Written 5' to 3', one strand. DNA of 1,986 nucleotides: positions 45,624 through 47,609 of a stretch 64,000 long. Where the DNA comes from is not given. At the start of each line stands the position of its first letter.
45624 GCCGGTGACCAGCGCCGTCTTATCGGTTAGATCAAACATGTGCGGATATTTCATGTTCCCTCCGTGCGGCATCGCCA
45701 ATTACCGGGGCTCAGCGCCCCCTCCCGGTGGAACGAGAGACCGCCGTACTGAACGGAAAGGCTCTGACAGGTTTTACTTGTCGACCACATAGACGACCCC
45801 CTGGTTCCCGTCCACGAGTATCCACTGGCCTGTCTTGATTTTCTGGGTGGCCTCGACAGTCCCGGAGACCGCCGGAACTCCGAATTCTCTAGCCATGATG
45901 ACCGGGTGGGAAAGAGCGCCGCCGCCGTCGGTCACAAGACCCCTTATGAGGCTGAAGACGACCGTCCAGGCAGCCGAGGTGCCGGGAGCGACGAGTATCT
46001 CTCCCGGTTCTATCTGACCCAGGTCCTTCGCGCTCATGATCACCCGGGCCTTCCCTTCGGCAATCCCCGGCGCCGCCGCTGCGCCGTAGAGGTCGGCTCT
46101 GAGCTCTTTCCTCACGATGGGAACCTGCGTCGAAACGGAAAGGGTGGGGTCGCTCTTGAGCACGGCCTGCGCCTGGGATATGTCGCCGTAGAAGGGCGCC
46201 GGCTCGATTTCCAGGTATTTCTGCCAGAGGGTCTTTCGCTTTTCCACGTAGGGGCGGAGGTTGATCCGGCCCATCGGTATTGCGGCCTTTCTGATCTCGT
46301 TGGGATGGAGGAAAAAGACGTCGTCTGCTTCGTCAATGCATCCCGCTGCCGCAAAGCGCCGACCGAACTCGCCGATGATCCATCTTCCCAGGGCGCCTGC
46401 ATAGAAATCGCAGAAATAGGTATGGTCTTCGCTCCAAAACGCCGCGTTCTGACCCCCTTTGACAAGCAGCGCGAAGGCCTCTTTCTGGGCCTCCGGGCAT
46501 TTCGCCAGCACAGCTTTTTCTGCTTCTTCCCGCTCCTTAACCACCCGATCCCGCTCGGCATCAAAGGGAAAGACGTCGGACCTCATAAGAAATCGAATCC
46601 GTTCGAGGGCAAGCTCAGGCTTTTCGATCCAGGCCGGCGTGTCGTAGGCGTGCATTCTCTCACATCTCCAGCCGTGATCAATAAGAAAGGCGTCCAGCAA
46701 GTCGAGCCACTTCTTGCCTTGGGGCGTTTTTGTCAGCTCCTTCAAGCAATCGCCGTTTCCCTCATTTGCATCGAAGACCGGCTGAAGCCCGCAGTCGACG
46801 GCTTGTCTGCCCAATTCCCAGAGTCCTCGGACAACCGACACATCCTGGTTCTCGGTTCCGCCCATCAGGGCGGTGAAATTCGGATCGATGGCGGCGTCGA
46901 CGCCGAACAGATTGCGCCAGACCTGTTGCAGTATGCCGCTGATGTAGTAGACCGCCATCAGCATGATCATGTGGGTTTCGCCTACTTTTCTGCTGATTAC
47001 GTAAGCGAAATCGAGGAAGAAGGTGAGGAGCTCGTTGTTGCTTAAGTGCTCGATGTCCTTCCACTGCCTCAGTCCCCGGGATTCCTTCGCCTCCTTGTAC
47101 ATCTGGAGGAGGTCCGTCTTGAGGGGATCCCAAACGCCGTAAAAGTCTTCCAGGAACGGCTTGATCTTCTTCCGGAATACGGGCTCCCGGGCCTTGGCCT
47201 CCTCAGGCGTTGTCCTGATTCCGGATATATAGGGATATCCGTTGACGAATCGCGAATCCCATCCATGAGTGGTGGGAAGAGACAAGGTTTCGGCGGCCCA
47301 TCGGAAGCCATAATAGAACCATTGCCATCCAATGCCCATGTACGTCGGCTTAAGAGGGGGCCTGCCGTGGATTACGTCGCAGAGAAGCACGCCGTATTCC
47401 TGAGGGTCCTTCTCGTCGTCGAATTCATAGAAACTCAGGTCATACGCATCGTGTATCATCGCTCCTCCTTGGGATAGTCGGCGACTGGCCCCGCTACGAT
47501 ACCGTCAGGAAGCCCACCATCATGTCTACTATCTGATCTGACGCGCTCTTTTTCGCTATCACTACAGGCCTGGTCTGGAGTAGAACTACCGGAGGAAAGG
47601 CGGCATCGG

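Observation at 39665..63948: Unrecognised combination: split PEP-synthase-like kinase, biotin-less carboxyltransferase, UbiX without UbiD, twin UPF0261 proteins and an OYE reductase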

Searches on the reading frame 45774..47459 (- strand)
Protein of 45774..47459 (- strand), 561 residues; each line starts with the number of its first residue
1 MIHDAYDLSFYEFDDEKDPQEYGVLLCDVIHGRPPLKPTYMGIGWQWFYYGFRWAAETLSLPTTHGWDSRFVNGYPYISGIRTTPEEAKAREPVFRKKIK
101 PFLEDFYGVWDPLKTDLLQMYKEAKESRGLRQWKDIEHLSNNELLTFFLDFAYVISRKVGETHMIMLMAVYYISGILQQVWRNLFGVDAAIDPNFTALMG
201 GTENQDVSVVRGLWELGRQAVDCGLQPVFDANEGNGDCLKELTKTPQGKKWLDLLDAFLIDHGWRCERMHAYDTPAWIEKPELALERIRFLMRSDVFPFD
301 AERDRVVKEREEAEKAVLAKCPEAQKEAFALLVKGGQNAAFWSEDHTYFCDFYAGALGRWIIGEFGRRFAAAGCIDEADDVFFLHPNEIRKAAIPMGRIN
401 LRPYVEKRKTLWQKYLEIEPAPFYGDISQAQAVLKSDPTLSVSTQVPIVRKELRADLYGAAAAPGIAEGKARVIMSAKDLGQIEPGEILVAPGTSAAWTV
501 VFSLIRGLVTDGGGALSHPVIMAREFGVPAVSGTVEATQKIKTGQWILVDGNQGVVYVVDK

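Call 3: search_protein_families(library=pfam, proteins=[window:45774-47459:-])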
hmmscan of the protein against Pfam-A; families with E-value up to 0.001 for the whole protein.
window:45774-47459:- (561 aa): 1 family
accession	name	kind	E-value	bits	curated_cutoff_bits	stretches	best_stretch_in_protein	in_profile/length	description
PF00391.29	PEP-utilizers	-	1.5e-22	79.4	23.1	1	483-554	1-72/72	PEP-utilising enzyme, mobile domain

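Call 7: search_protein_families(library=ncbifam, proteins=[window:45774-47459:-], max_evalue=0.001)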
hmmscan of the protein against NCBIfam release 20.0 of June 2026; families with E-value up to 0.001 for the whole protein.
window:45774-47459:- (561 aa): 27 families (the best 25 are shown)
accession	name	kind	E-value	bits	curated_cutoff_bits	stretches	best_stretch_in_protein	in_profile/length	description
NF006153.0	PRK08296.1-5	subfamily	1.5e-56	192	578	1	11-560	28-607/608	hypothetical protein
NF006151.0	PRK08296.1-3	equivalog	1.9e-49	168.7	693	1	55-560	75-604/604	hypothetical protein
NF006150.0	PRK08296.1-2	subfamily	2.3e-43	148.4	650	1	14-560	32-606/633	hypothetical protein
NF004881.0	PRK06241.2-2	equivalog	3.8e-37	128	883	1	247-560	587-891/898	phosphoenolpyruvate synthase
NF006152.0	PRK08296.1-4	equivalog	6e-36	124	723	1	24-558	43-607/609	hypothetical protein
NF052632.1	undecylprod_RedH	equivalog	2.4e-35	121.8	1350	1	204-560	533-879/880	undecylprodigiosin ligase RedH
NF052631.1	prodigiosin_PigC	equivalog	6.2e-35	120.3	1300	1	208-558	540-881/883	prodigiosin ligase PigC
NF004878.0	PRK06241.1-3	subfamily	9.2e-34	116.7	945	1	232-560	571-890/891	phosphoenolpyruvate synthase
NF004877.0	PRK06241.1-2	subfamily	3.9e-32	111.4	866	1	233-559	552-868/869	phosphoenolpyruvate synthase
NF006149.0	PRK08296.1-1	equivalog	4.9e-32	111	730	1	254-560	251-568/568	hypothetical protein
NF041857.1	RIF_Ptrans_rph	equivalog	5e-30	104.6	999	1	234-558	549-863/864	rifamycin-inactivating phosphotransferase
NF004880.0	PRK06241.2-1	equivalog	1.2e-26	93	972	1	361-557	656-835/837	phosphoenolpyruvate synthase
NF004879.0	PRK06241.1-4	equivalog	1.6e-25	89.4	976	1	237-558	556-867/868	phosphoenolpyruvate synthase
NF005057.0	PRK06464.1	equivalog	3.5e-25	88.2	598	1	457-557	358-461/798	phosphoenolpyruvate synthase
TIGR01418.1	PEP_synth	equivalog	2.3e-24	85.8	739.75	1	457-557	354-457/784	pyruvate, water dikinase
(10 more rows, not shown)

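Call 8: find_homologous_proteins(query=window:45774-47459:-, max_evalue=1e-10)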
Query window:45774-47459:- (561 aa): 616 proteins with E <= 1e-10 among 8000 candidates; the best 120 are listed.
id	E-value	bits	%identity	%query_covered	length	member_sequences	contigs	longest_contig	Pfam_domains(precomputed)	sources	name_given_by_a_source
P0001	0.0e+0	1075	79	100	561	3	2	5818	PF00391.30,PF27448.1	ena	-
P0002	1.3e-282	957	70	100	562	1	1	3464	PF00391.30,PF27448.1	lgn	-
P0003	9.3e-281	951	70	100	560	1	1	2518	PF00391.30,PF27448.1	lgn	-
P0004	1.7e-279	946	69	100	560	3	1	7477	PF00391.30,PF27448.1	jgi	jgi:phosphohistidine swiveling domain-containing protein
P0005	2.2e-279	946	69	100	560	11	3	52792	PF00391.30,PF27448.1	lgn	-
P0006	5.3e-279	945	69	100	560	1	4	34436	PF00391.30,PF27448.1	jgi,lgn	jgi:phosphohistidine swiveling domain-containing protein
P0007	9.8e-277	937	69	100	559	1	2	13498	PF00391.30,PF27448.1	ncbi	-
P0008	2.6e-276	936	69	100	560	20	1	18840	PF00391.30,PF27448.1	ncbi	-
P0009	1.2e-275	934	70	99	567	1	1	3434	PF00391.30,PF27448.1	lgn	-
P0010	1.5e-275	933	69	100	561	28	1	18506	PF00391.30,PF27448.1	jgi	-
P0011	2.2e-275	933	68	100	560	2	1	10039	PF00391.30,PF27448.1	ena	-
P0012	4.2e-275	932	68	100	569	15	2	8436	PF00391.30,PF27448.1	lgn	-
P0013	8.7e-275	931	69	100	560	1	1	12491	PF00391.30,PF27448.1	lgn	-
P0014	1.5e-274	930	68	100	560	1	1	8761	PF00391.30,PF27448.1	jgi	jgi:phosphohistidine swiveling domain-containing protein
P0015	2.6e-274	929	69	100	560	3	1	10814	PF00391.30,PF27448.1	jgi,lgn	-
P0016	3.0e-274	929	69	100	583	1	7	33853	PF00391.30,PF27448.1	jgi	jgi:pyruvate,water dikinase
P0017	3.4e-274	929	68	100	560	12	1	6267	PF00391.30,PF27448.1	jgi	jgi:phosphohistidine swiveling domain-containing protein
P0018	4.0e-274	929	69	100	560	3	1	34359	PF00391.30,PF27448.1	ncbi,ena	-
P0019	6.2e-274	928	68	100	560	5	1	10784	PF00391.30,PF27448.1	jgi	-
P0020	7.1e-274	928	68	100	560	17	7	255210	PF00391.30,PF27448.1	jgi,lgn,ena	jgi:phosphohistidine swiveling domain-containing protein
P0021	1.4e-273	927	68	100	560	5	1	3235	PF00391.30,PF27448.1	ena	-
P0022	3.0e-273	926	70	100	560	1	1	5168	PF00391.30,PF27448.1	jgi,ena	-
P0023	3.6e-273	925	68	100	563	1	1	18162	PF00391.30,PF27448.1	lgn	-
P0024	4.1e-273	925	69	100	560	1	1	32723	PF00391.30,PF27448.1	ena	-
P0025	7.3e-273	924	68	100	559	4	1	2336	PF00391.30,PF27448.1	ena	-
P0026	7.4e-273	924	68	100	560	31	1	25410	PF00391.30,PF27448.1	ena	-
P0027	9.9e-273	924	68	100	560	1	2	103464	PF00391.30,PF27448.1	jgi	jgi:phosphohistidine swiveling domain-containing protein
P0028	1.0e-272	924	69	100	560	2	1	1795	PF00391.30,PF27448.1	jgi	jgi:pyruvate,water dikinase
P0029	1.0e-272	924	68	100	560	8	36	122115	PF00391.30,PF27448.1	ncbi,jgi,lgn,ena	ncbi:MAG: PEP-utilizing enzyme [Syntrophorhabdales bacterium]|jgi:phosphohistidine swiveling domain-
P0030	1.1e-272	924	69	100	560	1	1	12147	PF00391.30,PF27448.1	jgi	jgi:pyruvate, water dikinase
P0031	1.5e-272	923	68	100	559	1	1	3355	PF00391.30,PF27448.1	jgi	jgi:phosphohistidine swiveling domain-containing protein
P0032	1.8e-272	923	68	100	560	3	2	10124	PF00391.30,PF27448.1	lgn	-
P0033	2.5e-272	923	68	100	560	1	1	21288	PF00391.30,PF27448.1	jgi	jgi:pyruvate, water dikinase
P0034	3.4e-272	922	67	100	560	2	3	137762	PF00391.30,PF27448.1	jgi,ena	jgi:phosphohistidine swiveling domain-containing protein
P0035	4.1e-272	922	68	100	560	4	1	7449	PF00391.30,PF27448.1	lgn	-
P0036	6.2e-272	921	68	100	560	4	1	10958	PF00391.30,PF27448.1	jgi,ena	-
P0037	8.8e-272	921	67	100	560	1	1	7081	PF00391.30,PF27448.1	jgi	jgi:pyruvate,water dikinase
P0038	8.9e-272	921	69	100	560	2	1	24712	PF00391.30,PF27448.1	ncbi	-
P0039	1.0e-271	921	68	100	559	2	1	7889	PF00391.30,PF27448.1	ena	-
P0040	1.5e-271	920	68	100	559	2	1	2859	PF00391.30,PF27448.1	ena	-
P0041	2.2e-271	920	67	100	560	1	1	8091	PF00391.30,PF27448.1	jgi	jgi:pyruvate,water dikinase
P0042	2.5e-271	919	68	100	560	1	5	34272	PF00391.30,PF27448.1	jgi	jgi:phosphohistidine swiveling domain-containing protein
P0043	2.6e-271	919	69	100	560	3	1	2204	PF00391.30,PF27448.1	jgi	jgi:pyruvate,water dikinase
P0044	3.0e-271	919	69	100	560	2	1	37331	PF00391.30,PF27448.1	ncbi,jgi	ncbi:MAG: PEP-utilizing enzyme [Syntrophorhabdales bacterium]|jgi:phosphohistidine swiveling domain-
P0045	3.3e-271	919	68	100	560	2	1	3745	PF00391.30,PF27448.1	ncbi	-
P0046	3.6e-271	919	69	100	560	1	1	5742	PF00391.30,PF27448.1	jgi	-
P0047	3.6e-271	919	69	100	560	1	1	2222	PF00391.30,PF27448.1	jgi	-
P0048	4.4e-271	919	68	100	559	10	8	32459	PF00391.30,PF27448.1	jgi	-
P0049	4.6e-271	919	68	100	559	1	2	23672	PF00391.30,PF27448.1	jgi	-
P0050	4.8e-271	918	68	100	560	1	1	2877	PF00391.30,PF27448.1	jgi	-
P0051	7.1e-271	918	68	100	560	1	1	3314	PF00391.30,PF27448.1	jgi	jgi:pyruvate, water dikinase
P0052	7.9e-271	918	67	100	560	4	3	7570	PF00391.30,PF27448.1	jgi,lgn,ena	jgi:phosphohistidine swiveling domain-containing protein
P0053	8.8e-271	918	67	100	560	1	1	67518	PF00391.30,PF27448.1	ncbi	-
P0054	9.5e-271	917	68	100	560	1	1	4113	PF00391.30,PF27448.1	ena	-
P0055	1.1e-270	917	67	100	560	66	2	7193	PF00391.30,PF27448.1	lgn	-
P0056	1.2e-270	917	67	100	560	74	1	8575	PF00391.30,PF27448.1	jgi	-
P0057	1.3e-270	917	69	100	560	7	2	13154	PF00391.30,PF27448.1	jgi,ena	-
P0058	1.5e-270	917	67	100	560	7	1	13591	PF00391.30,PF27448.1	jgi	-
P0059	1.7e-270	917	69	100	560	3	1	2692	PF00391.30,PF27448.1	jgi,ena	-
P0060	1.8e-270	917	68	100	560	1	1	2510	PF00391.30,PF27448.1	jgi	-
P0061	2.1e-270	916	68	100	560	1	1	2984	PF00391.30,PF27448.1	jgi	jgi:phosphohistidine swiveling domain-containing protein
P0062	2.3e-270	916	68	100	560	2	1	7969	PF00391.30,PF27448.1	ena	-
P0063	2.4e-270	916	68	100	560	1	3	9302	PF00391.30,PF27448.1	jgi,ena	-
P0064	2.8e-270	916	68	100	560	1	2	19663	PF00391.30,PF27448.1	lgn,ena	-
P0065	2.8e-270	916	68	100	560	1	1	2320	PF00391.30,PF27448.1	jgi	jgi:pyruvate,water dikinase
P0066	3.1e-270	916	68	100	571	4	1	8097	PF00391.30,PF27448.1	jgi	jgi:pyruvate,water dikinase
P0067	3.2e-270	916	68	100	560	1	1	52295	PF00391.30,PF27448.1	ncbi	-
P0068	3.8e-270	915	68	100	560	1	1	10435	PF00391.30,PF27448.1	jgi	jgi:phosphohistidine swiveling domain-containing protein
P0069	4.1e-270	915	66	100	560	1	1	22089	PF00391.30,PF27448.1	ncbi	-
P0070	4.2e-270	915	68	100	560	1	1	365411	PF00391.30,PF27448.1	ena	-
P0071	5.2e-270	915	67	100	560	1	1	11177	PF00391.30,PF27448.1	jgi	jgi:pyruvate, water dikinase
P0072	5.5e-270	915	68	100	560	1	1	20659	PF00391.30,PF27448.1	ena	-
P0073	7.0e-270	915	68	100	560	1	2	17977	PF00391.30,PF27448.1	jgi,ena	jgi:phosphohistidine swiveling domain-containing protein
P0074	7.1e-270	915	68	100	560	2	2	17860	PF00391.30,PF27448.1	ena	-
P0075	8.1e-270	914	68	100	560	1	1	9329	PF00391.30,PF27448.1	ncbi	-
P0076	1.0e-269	914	67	100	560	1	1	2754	PF00391.30,PF27448.1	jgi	jgi:phosphohistidine swiveling domain-containing protein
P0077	1.0e-269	914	67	100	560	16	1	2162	PF00391.30,PF27448.1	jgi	-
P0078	1.2e-269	914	67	100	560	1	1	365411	PF00391.30,PF27448.1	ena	-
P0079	1.3e-269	914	68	100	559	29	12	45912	PF00391.30,PF27448.1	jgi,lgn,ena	jgi:pyruvate,water dikinase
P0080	2.0e-269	913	68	100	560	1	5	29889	PF00391.30,PF27448.1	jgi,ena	jgi:phosphohistidine swiveling domain-containing protein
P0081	2.8e-269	913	68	100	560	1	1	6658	PF00391.30,PF27448.1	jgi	-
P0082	2.9e-269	913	66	100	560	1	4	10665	PF00391.30,PF27448.1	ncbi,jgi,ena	-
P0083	4.5e-269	912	67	100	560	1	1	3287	PF00391.30,PF27448.1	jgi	jgi:phosphohistidine swiveling domain-containing protein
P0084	4.9e-269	912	67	100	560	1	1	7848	PF00391.30,PF27448.1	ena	-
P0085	5.4e-269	912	67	100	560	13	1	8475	PF00391.30,PF27448.1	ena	-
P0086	6.7e-269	911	68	100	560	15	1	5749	PF00391.30,PF27448.1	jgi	jgi:phosphohistidine swiveling domain-containing protein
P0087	6.7e-269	911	67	100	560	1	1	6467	PF00391.30,PF27448.1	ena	-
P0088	7.3e-269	911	67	100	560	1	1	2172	PF00391.30,PF27448.1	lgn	-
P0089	7.6e-269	911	67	100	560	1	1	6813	PF00391.30,PF27448.1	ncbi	-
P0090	9.4e-269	911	66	100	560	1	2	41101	PF00391.30,PF27448.1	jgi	-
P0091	1.3e-268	910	66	100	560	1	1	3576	PF00391.30,PF27448.1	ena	-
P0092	1.3e-268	910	67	100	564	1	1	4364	PF00391.30,PF27448.1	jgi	jgi:phosphohistidine swiveling domain-containing protein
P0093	1.9e-268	910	67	100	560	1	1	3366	PF00391.30,PF27448.1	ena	-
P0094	2.0e-268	910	68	100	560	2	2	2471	PF00391.30,PF27448.1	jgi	-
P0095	2.4e-268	910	66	100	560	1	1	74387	PF00391.30,PF27448.1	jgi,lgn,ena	-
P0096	2.6e-268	909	66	100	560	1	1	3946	PF00391.30,PF27448.1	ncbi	-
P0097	3.2e-268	909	67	100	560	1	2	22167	PF00391.30,PF27448.1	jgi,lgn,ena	-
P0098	4.0e-268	909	67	100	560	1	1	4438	PF00391.30,PF27448.1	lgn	-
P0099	6.9e-268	908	66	100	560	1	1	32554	PF00391.30,PF27448.1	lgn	-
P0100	7.5e-268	908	66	100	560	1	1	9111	PF00391.30,PF27448.1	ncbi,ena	-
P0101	1.2e-267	907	67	100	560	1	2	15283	PF00391.30,PF27448.1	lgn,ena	-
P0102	1.3e-267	907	67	100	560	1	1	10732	PF00391.30,PF27448.1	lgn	-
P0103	1.5e-267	907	67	100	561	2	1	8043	PF00391.30,PF27448.1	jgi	jgi:phosphohistidine swiveling domain-containing protein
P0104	2.4e-267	906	67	100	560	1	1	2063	PF00391.30,PF27448.1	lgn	-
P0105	2.9e-267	906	67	100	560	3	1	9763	PF00391.30,PF27448.1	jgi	jgi:pyruvate,water dikinase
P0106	4.0e-267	905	65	100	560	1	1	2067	PF00391.30,PF27448.1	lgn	-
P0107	4.6e-267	905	67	100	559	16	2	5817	PF00391.30,PF27448.1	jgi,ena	jgi:pyruvate,water dikinase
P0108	6.6e-267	905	66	100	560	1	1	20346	PF00391.30,PF27448.1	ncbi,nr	ncbi:MAG: hypothetical protein A2169_13915 [Deltaproteobacteria bacterium RBG_13_47_9]|nr:MAG: hypot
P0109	7.2e-267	905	66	100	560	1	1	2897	PF00391.30,PF27448.1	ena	-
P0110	1.4e-266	904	68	100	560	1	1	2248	PF00391.30,PF27448.1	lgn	-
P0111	1.6e-266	903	67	100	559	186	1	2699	PF00391.30,PF27448.1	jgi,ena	-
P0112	2.2e-266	903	67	99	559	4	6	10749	PF00391.30,PF27448.1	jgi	jgi:phosphohistidine swiveling domain-containing protein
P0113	3.6e-266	902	65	100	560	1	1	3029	PF00391.30,PF27448.1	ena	-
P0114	4.2e-266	902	67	100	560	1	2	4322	PF00391.30,PF27448.1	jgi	jgi:pyruvate,water dikinase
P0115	6.5e-266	902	67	100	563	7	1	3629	PF00391.30,PF27448.1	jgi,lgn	-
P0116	8.2e-266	901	67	100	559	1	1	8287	PF00391.30,PF27448.1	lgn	-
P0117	2.4e-265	900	67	100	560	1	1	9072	PF00391.30,PF27448.1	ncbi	ncbi:MAG: PEP-utilizing enzyme [Pseudomonadota bacterium]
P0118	2.4e-265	900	67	100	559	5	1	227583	PF00391.30,PF27448.1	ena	-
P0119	2.9e-265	899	66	100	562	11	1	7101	PF00391.30,PF27448.1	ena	-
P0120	3.7e-265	899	66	100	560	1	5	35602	PF00391.30,PF27448.1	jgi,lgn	jgi:phosphohistidine swiveling domain-containing protein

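Call 9: find_encoding_contigs(protein=P0029, flank=10000, max_places=4)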
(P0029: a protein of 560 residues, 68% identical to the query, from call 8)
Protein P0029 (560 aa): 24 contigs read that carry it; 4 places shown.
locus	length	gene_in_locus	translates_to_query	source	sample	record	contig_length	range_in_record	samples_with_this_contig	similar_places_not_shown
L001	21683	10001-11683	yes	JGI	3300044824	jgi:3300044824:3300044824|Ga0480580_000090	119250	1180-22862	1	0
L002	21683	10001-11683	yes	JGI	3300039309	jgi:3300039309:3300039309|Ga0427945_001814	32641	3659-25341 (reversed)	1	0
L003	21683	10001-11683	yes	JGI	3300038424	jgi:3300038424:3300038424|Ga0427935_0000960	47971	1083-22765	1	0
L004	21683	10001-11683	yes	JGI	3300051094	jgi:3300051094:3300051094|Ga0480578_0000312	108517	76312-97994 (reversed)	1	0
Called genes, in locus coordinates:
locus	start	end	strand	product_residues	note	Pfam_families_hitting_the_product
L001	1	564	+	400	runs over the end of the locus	PF00440:TetR_N, PF08359:TetR_C_4 (weak), PF17932:TetR_C_24 (faint), PF17938:TetR_C_29 (faint), PF00440:TetR_N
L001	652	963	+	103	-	PF12762:DDE_Tnp_IS1595 (weak)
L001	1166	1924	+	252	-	PF00106:adh_short, PF08659:KR, PF13561:adh_short_C2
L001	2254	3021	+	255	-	PF00106:adh_short, PF08659:KR, PF13561:adh_short_C2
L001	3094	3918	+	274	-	PF00106:adh_short, PF08659:KR, PF23441:SDR, PF13561:adh_short_C2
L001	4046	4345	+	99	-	PF00106:adh_short (weak), PF13561:adh_short_C2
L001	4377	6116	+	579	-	PF00682:HMGL-like, PF02436:PYC_OADA, PF00364:Biotin_lipoyl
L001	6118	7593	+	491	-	PF00289:Biotin_carb_N, PF02786:CPSase_L_D2, PF02222:ATP-grasp (weak), PF07478:Dala_Dala_lig_C, PF02785:Biotin_carb_C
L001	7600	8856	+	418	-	PF06792:UPF0261, PF23189:UPF0261_C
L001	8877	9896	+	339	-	PF01326:PPDK_N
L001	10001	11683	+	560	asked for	PF27448:Rph_4th, PF00391:PEP-utilizers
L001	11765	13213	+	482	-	PF08541:ACP_syn_III_C (weak), PF01796:OB_ChsH2_C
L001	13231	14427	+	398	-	PF00108:Thiolase_N, PF00109:ketoacyl-synt (faint), PF02803:Thiolase_C, PF22691:Thiolase_C_1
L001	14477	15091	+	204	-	PF00857:Isochorismatase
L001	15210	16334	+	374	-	PF00111:Fer2 (weak), PF13510:Fer2_4, PF12838:Fer4_7 (faint), PF00037:Fer4 (faint), PF12837:Fer4_6 (faint), PF22117:Fer4_Nqo3, PF01257:2Fe-2S_thioredx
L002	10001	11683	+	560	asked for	PF27448:Rph_4th, PF00391:PEP-utilizers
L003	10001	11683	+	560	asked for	PF27448:Rph_4th, PF00391:PEP-utilizers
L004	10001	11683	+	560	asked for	PF27448:Rph_4th, PF00391:PEP-utilizers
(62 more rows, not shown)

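Call 10: find_encoding_contigs(protein=P0001, flank=10000, max_places=3)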
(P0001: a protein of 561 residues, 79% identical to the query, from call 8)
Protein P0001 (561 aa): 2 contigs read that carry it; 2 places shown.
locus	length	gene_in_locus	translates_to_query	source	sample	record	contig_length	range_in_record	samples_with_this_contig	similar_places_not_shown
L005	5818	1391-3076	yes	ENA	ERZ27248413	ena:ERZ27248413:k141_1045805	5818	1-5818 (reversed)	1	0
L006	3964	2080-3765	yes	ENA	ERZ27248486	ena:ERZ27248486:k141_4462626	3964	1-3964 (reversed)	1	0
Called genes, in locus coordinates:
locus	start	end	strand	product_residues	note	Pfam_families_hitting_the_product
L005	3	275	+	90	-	?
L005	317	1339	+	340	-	PF01326:PPDK_N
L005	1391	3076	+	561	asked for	PF27448:Rph_4th, PF00391:PEP-utilizers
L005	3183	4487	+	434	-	PF07690:MFS_1, PF00083:Sugar_tr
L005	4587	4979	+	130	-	PF07366:SnoaL, PF12680:SnoaL_2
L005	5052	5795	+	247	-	PF13419:HAD_2 (faint), PF13242:Hydrolase_like (weak)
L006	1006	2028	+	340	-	PF01326:PPDK_N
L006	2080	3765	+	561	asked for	PF27448:Rph_4th, PF00391:PEP-utilizers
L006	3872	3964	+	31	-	?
